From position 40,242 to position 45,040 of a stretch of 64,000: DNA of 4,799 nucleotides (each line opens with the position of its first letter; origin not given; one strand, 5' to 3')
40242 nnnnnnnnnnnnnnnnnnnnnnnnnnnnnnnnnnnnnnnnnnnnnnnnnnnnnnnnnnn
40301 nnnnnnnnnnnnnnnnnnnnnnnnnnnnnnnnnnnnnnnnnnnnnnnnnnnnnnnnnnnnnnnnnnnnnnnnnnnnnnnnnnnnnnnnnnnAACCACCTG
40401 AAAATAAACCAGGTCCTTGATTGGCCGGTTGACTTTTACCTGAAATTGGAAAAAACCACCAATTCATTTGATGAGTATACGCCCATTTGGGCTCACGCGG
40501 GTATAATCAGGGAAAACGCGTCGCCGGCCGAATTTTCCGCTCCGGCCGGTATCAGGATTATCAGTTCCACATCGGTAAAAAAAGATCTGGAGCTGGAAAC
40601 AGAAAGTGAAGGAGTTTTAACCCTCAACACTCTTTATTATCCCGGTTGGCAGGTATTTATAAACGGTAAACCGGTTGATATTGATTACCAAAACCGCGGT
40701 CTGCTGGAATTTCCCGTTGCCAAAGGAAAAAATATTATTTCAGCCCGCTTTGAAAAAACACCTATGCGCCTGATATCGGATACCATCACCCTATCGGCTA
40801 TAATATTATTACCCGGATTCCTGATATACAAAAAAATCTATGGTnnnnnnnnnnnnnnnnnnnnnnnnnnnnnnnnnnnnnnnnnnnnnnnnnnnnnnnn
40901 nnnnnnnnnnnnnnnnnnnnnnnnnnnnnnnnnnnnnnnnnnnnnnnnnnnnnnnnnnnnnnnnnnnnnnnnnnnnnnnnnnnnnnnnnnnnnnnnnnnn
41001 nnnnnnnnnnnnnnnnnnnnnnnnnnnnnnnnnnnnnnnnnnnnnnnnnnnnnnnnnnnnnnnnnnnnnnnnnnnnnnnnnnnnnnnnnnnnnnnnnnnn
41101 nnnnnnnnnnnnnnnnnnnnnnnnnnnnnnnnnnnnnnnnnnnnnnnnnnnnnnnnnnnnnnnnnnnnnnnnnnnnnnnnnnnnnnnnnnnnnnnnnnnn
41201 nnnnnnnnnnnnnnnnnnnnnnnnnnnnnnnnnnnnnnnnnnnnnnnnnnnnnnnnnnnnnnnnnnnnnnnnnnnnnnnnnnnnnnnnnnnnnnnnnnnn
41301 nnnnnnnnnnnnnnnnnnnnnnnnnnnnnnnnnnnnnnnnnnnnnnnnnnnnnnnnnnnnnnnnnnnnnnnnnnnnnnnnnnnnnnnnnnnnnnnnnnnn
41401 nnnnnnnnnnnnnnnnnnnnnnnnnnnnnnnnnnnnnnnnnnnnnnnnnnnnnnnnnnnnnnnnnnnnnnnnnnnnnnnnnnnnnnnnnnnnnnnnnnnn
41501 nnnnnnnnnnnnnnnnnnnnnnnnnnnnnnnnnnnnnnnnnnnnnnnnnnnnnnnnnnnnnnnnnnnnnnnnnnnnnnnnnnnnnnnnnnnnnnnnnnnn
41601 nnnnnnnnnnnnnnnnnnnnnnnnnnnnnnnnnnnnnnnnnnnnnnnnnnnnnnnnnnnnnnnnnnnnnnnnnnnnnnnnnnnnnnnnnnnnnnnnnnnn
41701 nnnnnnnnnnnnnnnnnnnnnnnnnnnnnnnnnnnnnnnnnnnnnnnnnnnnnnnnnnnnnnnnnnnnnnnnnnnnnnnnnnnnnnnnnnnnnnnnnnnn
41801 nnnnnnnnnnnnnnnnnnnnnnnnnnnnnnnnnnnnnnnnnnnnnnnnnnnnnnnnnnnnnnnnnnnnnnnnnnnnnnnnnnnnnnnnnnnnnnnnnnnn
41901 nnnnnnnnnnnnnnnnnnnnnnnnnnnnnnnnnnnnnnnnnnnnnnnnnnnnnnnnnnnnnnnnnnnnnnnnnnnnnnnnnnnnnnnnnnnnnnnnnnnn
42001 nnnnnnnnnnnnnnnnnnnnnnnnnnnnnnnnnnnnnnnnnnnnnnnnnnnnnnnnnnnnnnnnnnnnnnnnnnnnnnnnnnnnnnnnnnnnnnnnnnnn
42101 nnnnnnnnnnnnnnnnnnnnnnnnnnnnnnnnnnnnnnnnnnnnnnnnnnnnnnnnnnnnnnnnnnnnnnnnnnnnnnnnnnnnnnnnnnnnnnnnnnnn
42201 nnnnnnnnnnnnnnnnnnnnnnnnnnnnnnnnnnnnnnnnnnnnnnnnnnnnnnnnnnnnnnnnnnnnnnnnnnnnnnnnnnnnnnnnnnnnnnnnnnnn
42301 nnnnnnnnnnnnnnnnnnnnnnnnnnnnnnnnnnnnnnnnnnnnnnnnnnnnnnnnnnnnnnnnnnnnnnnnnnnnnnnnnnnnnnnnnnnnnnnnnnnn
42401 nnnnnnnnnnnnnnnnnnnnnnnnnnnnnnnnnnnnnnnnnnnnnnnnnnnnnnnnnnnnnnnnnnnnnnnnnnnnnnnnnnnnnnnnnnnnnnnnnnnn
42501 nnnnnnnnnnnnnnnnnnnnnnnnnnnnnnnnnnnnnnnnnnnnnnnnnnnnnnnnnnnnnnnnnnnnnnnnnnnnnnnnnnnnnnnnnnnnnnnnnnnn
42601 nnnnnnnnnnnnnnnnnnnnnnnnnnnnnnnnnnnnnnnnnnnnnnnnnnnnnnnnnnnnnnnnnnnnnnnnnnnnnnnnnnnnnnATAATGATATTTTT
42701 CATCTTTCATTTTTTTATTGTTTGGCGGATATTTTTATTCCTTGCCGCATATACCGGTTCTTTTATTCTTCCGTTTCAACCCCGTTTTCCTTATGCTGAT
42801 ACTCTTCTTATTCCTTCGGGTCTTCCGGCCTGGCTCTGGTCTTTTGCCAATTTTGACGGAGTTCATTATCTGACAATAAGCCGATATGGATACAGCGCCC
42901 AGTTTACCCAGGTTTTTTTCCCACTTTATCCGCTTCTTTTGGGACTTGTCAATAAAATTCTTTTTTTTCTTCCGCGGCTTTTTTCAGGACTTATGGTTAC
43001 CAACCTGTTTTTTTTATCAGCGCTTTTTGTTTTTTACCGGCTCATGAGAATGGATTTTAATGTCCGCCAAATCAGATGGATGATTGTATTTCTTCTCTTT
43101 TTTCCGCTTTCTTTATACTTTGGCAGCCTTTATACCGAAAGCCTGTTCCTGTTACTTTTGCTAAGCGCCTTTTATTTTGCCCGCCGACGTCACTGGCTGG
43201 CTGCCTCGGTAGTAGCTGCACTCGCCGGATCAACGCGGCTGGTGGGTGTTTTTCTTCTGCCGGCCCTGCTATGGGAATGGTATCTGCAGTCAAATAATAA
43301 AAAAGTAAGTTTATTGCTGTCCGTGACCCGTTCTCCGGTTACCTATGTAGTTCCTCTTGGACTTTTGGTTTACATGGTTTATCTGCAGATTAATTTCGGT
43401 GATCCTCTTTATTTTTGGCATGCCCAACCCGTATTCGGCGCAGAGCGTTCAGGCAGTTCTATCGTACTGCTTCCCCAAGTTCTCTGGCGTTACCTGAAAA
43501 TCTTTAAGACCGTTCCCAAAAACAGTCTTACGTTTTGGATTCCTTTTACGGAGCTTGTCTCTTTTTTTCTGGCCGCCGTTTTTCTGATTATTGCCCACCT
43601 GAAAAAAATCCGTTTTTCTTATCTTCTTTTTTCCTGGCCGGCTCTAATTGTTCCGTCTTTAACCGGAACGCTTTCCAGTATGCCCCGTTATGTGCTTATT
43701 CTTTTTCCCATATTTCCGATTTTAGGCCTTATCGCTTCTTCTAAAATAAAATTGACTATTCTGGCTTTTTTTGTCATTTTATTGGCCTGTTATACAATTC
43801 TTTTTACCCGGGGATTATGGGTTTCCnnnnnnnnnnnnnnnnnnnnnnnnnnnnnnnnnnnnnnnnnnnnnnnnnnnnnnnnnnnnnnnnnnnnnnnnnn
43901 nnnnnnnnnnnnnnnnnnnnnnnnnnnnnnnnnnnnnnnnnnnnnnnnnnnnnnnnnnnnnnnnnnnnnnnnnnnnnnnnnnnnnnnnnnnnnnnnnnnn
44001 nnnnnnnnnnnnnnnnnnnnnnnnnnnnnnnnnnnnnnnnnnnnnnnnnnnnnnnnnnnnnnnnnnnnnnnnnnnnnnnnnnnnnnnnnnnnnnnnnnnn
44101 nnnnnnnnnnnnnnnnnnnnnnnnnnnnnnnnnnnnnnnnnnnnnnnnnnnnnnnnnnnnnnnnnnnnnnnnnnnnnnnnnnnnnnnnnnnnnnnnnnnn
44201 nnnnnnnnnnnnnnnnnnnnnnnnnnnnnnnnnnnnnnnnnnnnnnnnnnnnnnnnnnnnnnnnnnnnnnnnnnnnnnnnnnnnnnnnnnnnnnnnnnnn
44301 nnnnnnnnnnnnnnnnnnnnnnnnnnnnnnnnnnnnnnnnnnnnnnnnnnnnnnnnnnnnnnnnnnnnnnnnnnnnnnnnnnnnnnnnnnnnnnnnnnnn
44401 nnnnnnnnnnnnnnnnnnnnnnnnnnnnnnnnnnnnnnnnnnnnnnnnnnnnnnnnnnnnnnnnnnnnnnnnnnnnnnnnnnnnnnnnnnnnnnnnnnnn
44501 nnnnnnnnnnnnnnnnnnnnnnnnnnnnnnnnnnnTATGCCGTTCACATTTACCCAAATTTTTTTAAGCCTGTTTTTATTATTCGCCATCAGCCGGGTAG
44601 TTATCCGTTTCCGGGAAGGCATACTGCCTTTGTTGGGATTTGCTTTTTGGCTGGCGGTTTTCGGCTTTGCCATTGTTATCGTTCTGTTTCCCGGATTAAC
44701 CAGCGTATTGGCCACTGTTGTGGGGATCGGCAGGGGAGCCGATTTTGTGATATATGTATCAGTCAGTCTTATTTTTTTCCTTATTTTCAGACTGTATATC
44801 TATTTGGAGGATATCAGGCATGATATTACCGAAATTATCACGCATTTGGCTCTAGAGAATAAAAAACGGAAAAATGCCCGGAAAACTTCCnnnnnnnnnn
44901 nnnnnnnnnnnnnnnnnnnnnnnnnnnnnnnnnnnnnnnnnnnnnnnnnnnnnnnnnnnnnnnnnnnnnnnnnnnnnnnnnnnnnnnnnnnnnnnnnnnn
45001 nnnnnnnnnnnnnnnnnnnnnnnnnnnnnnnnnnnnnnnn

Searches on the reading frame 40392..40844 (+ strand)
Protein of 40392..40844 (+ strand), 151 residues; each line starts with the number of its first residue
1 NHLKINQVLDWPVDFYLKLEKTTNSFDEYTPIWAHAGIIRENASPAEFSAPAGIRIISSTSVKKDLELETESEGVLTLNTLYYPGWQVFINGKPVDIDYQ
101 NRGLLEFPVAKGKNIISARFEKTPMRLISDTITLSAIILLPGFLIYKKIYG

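Call 76: search_protein_families(library=pfam, proteins=[window:40392-40844:+], max_evalue=1)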
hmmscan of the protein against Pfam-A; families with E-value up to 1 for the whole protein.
window:40392-40844:+ (151 aa): 1 family
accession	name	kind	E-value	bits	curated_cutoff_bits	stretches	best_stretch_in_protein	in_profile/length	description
PF09586.16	YfhO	-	5.6e-08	32.1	28.5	1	58-118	762-821/835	Bacterial membrane protein YfhO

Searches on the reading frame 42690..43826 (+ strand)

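Call 4: search_protein_families(library=pfam, proteins=[window:42690-43826:+], max_evalue=1)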
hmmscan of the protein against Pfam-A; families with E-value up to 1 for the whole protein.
window:42690-43826:+ (379 aa): 1 family
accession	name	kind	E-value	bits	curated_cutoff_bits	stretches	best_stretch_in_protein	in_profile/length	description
PF04188.19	Mannosyl_trans2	-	0.00011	22.1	22.4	1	35-187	41-203/443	Mannosyltransferase (PIG-V)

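Call 5: search_protein_families(library=ncbifam, proteins=[window:42690-43826:+], max_evalue=1)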
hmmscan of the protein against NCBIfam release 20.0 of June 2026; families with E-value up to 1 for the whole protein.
window:42690-43826:+ (379 aa): 1 family
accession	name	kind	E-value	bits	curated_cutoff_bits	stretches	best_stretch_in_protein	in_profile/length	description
NF046093.1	AZOBR_p60025_fam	subfamily_domain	0.0023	17.2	150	1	78-215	95-229/232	AZOBR_p60025 family cell surface glycopolymer formation protein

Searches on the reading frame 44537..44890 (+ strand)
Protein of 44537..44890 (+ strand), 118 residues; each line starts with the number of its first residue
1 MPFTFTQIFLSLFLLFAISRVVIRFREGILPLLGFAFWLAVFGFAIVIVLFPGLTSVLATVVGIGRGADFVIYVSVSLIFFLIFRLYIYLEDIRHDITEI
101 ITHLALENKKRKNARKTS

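Call 84: search_protein_families(library=pfam, proteins=[window:44537-44890:+], max_evalue=1)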
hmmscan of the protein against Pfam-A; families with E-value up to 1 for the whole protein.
window:44537-44890:+ (118 aa): 1 family
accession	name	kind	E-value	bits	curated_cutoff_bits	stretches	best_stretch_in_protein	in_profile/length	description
PF10066.14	DUF2304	-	3.9e-19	69.3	25.5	1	6-109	2-105/106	Uncharacterized conserved protein (DUF2304)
